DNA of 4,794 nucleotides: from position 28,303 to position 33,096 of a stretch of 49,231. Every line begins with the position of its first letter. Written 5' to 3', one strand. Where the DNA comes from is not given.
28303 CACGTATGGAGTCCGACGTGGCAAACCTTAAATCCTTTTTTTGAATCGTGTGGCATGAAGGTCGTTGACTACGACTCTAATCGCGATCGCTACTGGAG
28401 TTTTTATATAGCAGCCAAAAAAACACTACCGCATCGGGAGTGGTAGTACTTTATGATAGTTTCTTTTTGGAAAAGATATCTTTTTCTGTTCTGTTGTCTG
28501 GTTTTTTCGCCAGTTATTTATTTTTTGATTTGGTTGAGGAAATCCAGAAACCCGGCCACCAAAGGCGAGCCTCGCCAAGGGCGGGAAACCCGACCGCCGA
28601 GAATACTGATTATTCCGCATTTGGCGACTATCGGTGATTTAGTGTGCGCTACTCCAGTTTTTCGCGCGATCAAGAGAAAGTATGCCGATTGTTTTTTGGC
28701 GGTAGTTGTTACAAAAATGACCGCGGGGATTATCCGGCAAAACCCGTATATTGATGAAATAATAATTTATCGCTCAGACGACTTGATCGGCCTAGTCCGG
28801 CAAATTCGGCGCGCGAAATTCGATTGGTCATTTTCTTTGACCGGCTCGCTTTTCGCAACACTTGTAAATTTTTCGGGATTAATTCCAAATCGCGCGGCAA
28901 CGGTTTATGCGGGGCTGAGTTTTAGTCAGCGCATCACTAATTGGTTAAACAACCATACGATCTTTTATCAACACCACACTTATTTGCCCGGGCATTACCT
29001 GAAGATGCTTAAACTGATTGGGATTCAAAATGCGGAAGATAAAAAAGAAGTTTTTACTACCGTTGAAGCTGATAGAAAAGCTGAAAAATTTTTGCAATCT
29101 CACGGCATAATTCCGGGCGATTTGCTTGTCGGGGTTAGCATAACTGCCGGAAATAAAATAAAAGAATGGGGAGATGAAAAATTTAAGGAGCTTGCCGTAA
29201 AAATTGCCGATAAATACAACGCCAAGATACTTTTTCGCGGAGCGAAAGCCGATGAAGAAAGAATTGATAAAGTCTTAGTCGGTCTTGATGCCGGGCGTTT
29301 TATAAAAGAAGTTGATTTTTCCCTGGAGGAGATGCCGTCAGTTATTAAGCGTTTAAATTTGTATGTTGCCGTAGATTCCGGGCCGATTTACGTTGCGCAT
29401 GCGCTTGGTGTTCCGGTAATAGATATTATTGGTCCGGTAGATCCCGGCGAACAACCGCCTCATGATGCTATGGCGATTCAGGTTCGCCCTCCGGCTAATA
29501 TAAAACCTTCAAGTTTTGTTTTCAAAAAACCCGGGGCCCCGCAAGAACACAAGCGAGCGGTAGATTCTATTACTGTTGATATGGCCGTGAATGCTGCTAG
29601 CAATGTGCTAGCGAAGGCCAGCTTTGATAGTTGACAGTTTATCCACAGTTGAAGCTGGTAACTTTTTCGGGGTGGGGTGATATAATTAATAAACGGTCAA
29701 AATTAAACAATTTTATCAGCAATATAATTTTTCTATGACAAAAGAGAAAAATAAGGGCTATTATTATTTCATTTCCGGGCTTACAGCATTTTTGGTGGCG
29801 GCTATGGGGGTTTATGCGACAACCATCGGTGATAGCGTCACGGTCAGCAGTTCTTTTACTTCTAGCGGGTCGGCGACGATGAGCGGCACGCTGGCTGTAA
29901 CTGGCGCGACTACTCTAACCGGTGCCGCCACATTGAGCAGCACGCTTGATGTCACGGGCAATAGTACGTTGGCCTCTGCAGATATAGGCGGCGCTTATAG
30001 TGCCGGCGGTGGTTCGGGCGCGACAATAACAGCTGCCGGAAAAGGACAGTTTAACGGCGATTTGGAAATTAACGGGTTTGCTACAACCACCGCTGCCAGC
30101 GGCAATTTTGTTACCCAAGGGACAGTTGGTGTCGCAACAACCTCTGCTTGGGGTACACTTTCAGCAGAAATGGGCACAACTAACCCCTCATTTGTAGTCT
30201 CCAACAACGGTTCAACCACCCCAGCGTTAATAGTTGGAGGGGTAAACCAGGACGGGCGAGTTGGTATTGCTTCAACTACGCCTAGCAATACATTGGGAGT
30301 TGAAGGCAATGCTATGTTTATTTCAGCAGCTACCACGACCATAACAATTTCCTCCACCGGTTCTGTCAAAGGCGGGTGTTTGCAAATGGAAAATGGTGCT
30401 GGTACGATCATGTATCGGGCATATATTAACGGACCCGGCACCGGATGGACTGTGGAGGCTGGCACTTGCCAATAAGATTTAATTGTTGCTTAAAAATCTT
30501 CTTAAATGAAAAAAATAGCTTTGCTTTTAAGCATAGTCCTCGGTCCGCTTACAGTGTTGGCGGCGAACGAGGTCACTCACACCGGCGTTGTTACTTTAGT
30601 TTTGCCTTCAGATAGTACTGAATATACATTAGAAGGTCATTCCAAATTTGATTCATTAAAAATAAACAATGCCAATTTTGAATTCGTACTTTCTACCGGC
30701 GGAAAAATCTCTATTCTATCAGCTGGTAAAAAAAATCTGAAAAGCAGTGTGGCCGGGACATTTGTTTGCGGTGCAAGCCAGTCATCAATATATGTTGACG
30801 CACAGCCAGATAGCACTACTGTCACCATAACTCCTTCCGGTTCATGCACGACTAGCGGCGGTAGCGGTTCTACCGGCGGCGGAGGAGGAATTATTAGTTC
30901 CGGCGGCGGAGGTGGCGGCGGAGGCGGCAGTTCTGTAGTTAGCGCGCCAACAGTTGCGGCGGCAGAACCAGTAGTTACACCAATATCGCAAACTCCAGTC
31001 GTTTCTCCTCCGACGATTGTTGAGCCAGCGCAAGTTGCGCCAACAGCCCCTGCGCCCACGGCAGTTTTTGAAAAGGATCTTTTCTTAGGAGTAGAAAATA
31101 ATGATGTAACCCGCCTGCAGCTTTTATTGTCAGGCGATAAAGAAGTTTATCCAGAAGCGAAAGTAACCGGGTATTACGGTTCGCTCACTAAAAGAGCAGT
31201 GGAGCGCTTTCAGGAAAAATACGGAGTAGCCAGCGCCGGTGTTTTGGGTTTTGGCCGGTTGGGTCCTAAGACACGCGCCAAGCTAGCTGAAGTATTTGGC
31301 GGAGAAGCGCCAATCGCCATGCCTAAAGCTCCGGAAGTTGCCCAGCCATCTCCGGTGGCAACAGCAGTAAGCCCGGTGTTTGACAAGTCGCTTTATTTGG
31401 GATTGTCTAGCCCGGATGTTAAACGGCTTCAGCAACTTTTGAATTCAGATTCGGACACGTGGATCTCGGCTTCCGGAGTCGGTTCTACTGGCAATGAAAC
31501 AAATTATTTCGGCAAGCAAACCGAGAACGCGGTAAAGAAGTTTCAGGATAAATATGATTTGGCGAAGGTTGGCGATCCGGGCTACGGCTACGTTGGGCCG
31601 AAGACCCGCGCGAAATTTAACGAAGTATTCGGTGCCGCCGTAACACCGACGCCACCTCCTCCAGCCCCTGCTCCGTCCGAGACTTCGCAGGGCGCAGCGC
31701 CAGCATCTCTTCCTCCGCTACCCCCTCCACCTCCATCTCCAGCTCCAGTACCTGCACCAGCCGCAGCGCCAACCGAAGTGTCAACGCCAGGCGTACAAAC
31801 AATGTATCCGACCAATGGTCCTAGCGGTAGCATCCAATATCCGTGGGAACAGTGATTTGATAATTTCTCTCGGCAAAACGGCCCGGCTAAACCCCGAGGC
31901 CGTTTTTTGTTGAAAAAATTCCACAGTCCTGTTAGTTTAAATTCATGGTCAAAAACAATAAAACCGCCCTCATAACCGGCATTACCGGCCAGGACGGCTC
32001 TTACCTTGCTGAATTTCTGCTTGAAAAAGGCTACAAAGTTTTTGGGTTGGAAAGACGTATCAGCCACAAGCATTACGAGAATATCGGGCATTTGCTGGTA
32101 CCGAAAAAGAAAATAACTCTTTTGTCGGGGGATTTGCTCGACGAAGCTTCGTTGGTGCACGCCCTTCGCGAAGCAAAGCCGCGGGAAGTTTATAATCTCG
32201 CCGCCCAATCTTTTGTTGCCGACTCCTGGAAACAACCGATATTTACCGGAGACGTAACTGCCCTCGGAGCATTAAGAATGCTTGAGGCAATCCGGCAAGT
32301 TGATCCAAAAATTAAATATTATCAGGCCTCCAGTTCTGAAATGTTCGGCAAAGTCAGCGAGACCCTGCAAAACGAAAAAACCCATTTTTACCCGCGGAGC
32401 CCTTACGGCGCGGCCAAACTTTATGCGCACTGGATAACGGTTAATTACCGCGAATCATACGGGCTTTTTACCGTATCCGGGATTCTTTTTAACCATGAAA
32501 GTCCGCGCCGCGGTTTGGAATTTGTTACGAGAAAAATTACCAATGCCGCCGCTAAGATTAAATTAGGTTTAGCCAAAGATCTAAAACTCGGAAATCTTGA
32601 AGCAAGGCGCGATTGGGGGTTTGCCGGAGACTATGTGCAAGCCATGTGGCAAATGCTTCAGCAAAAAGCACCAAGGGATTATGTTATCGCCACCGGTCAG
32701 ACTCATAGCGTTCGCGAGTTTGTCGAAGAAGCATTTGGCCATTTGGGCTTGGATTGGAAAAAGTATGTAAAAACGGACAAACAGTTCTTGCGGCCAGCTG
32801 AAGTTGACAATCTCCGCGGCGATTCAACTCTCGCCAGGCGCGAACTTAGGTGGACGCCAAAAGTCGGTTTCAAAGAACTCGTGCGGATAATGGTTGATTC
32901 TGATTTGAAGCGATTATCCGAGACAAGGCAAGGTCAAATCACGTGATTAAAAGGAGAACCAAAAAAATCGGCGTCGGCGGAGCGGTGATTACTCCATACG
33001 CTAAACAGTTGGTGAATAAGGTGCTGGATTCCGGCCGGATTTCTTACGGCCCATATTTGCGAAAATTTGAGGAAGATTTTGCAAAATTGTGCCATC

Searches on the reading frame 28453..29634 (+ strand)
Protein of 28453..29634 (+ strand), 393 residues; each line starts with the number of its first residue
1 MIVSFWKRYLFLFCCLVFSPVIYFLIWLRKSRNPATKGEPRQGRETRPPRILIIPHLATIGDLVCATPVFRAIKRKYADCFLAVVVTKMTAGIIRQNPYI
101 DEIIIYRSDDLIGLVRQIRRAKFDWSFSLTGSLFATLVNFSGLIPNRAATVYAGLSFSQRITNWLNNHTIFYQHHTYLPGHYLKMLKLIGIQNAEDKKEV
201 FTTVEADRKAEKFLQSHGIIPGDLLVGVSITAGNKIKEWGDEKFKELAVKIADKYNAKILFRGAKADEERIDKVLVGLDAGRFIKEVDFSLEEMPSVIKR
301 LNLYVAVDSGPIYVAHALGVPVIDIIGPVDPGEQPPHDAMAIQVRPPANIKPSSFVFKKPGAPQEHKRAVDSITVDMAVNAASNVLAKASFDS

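Call 16: search_protein_families(library=pfam, proteins=[window:28453-29634:+], max_evalue=0.001)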
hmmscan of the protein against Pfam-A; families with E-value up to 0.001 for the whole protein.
window:28453-29634:+ (393 aa): 1 family
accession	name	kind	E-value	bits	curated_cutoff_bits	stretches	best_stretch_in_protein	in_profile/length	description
PF01075.23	Glyco_transf_9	-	2.1e-17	63.7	22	1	114-346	4-229/247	Glycosyltransferase family 9 (heptosyltransferase)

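Call 27: search_protein_families(library=ncbifam, proteins=[window:28453-29634:+], max_evalue=0.001)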
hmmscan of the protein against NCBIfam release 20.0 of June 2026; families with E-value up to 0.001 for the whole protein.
window:28453-29634:+ (393 aa): 7 families
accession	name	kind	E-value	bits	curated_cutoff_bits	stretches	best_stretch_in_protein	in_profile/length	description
TIGR02201.1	heptsyl_trn_III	equivalog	4.1e-19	68.8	170.2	1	50-345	1-305/344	putative lipopolysaccharide heptosyltransferase III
TIGR02195.1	heptsyl_trn_II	equivalog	2.5e-18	66.3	134.6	1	51-386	2-338/339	lipopolysaccharide heptosyltransferase II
NF007742.0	PRK10422.1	equivalog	3.8e-13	49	467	1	49-331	6-293/352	lipopolysaccharide core heptosyltransferase RfaQ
TIGR02193.1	heptsyl_trn_I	equivalog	6.9e-12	45.2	185.3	1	233-339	190-294/320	lipopolysaccharide heptosyltransferase I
NF008162.0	PRK10916.1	equivalog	3.7e-08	32.9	569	1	236-343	194-304/348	ADP-heptose--LPS heptosyltransferase RfaF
NF008204.0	PRK10964.1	equivalog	4.2e-06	26.1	437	1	210-332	166-285/322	lipopolysaccharide heptosyltransferase RfaC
NF004388.0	PRK05749.1-4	equivalog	0.00041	19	438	1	8-91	4-88/425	lipid IV(A) 3-deoxy-D-manno-octulosonic acid transferase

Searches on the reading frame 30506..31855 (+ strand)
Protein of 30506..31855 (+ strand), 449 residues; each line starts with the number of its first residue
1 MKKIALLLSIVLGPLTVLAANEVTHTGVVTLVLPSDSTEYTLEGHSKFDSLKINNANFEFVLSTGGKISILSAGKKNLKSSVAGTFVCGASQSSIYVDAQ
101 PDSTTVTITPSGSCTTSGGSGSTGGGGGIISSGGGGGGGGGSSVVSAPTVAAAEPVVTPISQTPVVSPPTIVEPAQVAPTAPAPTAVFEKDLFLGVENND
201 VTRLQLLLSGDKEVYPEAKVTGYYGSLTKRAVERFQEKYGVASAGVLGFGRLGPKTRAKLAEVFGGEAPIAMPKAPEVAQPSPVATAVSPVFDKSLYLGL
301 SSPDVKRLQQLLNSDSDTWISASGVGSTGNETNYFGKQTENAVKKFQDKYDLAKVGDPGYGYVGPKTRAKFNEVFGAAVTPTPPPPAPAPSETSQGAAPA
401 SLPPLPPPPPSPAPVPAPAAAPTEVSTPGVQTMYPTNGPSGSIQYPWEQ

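Call 6: search_protein_families(library=pfam, proteins=[window:30506-31855:+], max_evalue=0.001)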
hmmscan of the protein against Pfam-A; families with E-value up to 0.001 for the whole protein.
window:30506-31855:+ (449 aa): 1 family
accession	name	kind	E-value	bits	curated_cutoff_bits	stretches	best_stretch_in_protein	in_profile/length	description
PF01471.23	PG_binding_1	-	4.4e-15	56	23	2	302-368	2-54/57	Putative peptidoglycan binding domain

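Call 27: search_protein_families(library=ncbifam, proteins=[window:30506-31855:+], max_evalue=0.001)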
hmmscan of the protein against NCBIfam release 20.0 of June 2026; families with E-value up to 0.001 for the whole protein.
window:30506-31855:+ (449 aa): 3 families
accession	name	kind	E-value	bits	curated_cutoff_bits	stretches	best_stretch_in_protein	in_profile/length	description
TIGR02869.1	spore_SleB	equivalog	4e-08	33.4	236.5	1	194-248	9-61/201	spore cortex-lytic enzyme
NF052336.1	PdgHdaseHSB100310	equivalog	0.00012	21.6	500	0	218-248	276-306/316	peptidoglycan hydrolase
TIGR03979.1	His_Ser_Rich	equivalog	0.00037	20.5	121.65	1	137-248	75-179/190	His-Xaa-Ser repeat protein HxsA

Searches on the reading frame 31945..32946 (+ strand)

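Call 6: search_protein_families(library=pfam, proteins=[window:31945-32946:+], max_evalue=0.001)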
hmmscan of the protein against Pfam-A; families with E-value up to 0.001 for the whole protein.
window:31945-32946:+ (333 aa): 4 families
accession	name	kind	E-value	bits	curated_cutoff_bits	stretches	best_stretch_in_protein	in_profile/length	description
PF16363.11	GDP_Man_Dehyd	-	1.3e-130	436.2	27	1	9-316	1-332/332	GDP-mannose 4,6 dehydratase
PF01370.27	Epimerase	-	2.3e-67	227.3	20.9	1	8-249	1-240/240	NAD dependent epimerase/dehydratase family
PF04321.23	RmlD_sub_bind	-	1.8e-07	31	27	1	8-181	3-152/287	RmlD substrate binding domain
PF05368.20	NmrA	-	1.5e-06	28.5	27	1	5-78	2-71/298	NmrA-like family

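Call 27: search_protein_families(library=ncbifam, proteins=[window:31945-32946:+], max_evalue=0.001)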
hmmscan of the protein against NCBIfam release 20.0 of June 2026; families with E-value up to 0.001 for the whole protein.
window:31945-32946:+ (333 aa): 16 families
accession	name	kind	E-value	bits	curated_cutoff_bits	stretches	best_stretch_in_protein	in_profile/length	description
TIGR01472.1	gmd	equivalog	5.8e-133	443.3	415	1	6-323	1-341/342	GDP-mannose 4,6-dehydratase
TIGR01181.1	dTDP_gluc_dehyt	equivalog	2.4e-28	99.1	365.1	1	8-318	2-309/321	dTDP-glucose 4,6-dehydratase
TIGR04180.1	EDH_00030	hypoth_equivalog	3.8e-27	95.1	475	1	9-307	2-296/297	NAD-dependent 4,6-dehydratase LegB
TIGR02622.1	CDP_4_6_dhtase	equivalog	1.5e-24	86.8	278.45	1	4-172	3-172/352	CDP-glucose 4,6-dehydratase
TIGR01179.1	galE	equivalog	2.8e-20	72.4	262.3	1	9-178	3-170/332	UDP-glucose 4-epimerase GalE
NF007956.0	PRK10675.1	subfamily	1.2e-10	41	394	1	8-166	3-161/338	UDP-glucose 4-epimerase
NF007582.0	PRK10217.1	equivalog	1.4e-10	40.9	698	1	53-253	49-256/355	dTDP-glucose 4,6-dehydratase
NF043036.1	ErythonDh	equivalog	2.6e-09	36.7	325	1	9-168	4-163/321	D-erythronate dehydrogenase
NF007490.0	PRK10084.1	subfamily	3.4e-08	32.8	649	1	10-317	5-331/361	dTDP-glucose 4,6-dehydratase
NF052578.1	StrlDmthSdmBMthl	equivalog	6.4e-08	32.7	600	1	7-166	2-146/328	sterol demethylase protein SdmB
NF011728.1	PRK15181.1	equivalog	5e-06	25.8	760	1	2-183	12-194/348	Vi polysaccharide biosynthesis UDP-N-acetylglucosaminuronic acid C-4 epimerase TviC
TIGR03466.1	HpnA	hypoth_equivalog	7.2e-06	25.1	367.65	1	7-147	2-131/327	hopanoid-associated sugar epimerase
TIGR02197.1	heptose_epim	equivalog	0.0003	20.1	274.6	1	110-269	96-262/316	ADP-glyceromanno-heptose 6-epimerase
TIGR01214.1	rmlD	equivalog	0.00032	19.9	224.05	1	9-265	3-224/285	dTDP-4-dehydrorhamnose reductase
NF004823.0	PRK06179.1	subfamily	0.00041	19.9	310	0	3-44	3-44/271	oxidoreductase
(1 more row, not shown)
